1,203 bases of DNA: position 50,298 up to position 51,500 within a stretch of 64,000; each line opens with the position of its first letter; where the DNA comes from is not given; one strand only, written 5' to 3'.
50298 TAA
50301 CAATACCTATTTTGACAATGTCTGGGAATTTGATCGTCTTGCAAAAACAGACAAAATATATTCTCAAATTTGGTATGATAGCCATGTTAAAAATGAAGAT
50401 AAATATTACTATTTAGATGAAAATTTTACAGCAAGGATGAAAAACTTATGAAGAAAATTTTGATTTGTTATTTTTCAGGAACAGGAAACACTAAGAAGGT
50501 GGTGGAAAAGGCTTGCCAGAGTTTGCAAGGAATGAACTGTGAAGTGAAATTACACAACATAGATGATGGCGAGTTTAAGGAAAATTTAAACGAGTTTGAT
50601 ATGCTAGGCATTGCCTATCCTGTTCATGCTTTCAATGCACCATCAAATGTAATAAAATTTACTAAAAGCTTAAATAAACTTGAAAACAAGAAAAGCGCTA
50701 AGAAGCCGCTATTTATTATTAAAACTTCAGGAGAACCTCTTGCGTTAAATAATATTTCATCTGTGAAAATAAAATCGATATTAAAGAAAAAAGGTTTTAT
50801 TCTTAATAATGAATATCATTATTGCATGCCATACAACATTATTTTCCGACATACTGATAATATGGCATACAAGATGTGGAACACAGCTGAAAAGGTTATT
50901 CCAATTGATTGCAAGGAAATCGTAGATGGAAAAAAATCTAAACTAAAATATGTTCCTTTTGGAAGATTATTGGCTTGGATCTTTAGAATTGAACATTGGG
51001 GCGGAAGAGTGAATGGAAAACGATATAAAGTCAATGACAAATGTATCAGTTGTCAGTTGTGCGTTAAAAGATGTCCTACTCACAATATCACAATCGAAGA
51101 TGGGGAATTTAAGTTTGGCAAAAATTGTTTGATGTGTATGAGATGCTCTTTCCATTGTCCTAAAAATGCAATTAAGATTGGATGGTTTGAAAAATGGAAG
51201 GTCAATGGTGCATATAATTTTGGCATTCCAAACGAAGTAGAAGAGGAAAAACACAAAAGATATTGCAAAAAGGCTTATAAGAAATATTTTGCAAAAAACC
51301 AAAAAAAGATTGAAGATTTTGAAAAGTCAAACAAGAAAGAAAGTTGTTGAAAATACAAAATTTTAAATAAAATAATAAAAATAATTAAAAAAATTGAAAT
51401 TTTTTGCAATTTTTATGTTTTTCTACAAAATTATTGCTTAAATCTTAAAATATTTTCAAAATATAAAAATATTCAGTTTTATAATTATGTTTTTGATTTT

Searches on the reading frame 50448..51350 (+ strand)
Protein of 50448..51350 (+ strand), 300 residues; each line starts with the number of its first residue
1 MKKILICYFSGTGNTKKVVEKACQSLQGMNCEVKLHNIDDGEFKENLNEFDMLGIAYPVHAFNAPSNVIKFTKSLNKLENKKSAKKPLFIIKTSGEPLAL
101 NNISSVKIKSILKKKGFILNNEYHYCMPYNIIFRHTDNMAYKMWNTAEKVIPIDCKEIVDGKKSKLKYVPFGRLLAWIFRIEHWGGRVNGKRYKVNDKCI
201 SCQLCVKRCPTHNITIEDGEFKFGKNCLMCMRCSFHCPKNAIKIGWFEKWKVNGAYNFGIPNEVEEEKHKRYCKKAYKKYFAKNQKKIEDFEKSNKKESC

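Call 47: search_protein_families(library=pfam, proteins=[window:50448-51350:+], max_evalue=0.01)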
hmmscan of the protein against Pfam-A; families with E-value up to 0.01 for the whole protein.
window:50448-51350:+ (300 aa): 14 families
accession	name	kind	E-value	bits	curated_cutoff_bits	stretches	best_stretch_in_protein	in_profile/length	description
PF00037.32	Fer4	-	5.8e-09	35.8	21.1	1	195-214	4-23/24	4Fe-4S binding domain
PF12724.12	Flavodoxin_5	-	3.6e-08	34.3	27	1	5-84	1-79/145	Flavodoxin domain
PF13187.11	Fer4_9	-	7.4e-08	32.7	27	2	198-242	1-52/52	4Fe-4S dicluster domain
PF14697.11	Fer4_21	-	7.2e-07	29.7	35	1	194-214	36-57/59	4Fe-4S dicluster domain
PF13484.11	Fer4_16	-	8e-07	30.2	30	1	198-217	1-20/66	4Fe-4S double cluster binding domain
PF12838.12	Fer4_7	-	5.1e-06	27.3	27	1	198-241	1-52/52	4Fe-4S dicluster domain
PF13746.11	Fer4_18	-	9.1e-06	26.3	27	1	191-241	53-99/114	4Fe-4S dicluster domain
PF13237.11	Fer4_10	-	1.2e-05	25.6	25.5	1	194-238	4-53/53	4Fe-4S dicluster domain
PF12641.12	Flavodoxin_3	-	9.3e-05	22.7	27.5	1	5-82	1-70/160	Flavodoxin domain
PF12797.12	Fer4_2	-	0.00027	21.1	24.5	1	194-211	5-22/22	4Fe-4S binding domain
PF12798.12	Fer4_3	-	0.0024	19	27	0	227-241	1-15/15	4Fe-4S binding domain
PF12837.12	Fer4_6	-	0.0033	17.8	25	0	197-213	7-23/24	4Fe-4S binding domain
PF13183.11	Fer4_8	-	0.0083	17.1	27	0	197-214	3-20/68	4Fe-4S dicluster domain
PF12682.12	Flavodoxin_4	-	0.0091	15.9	24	0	3-27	1-25/155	Flavodoxin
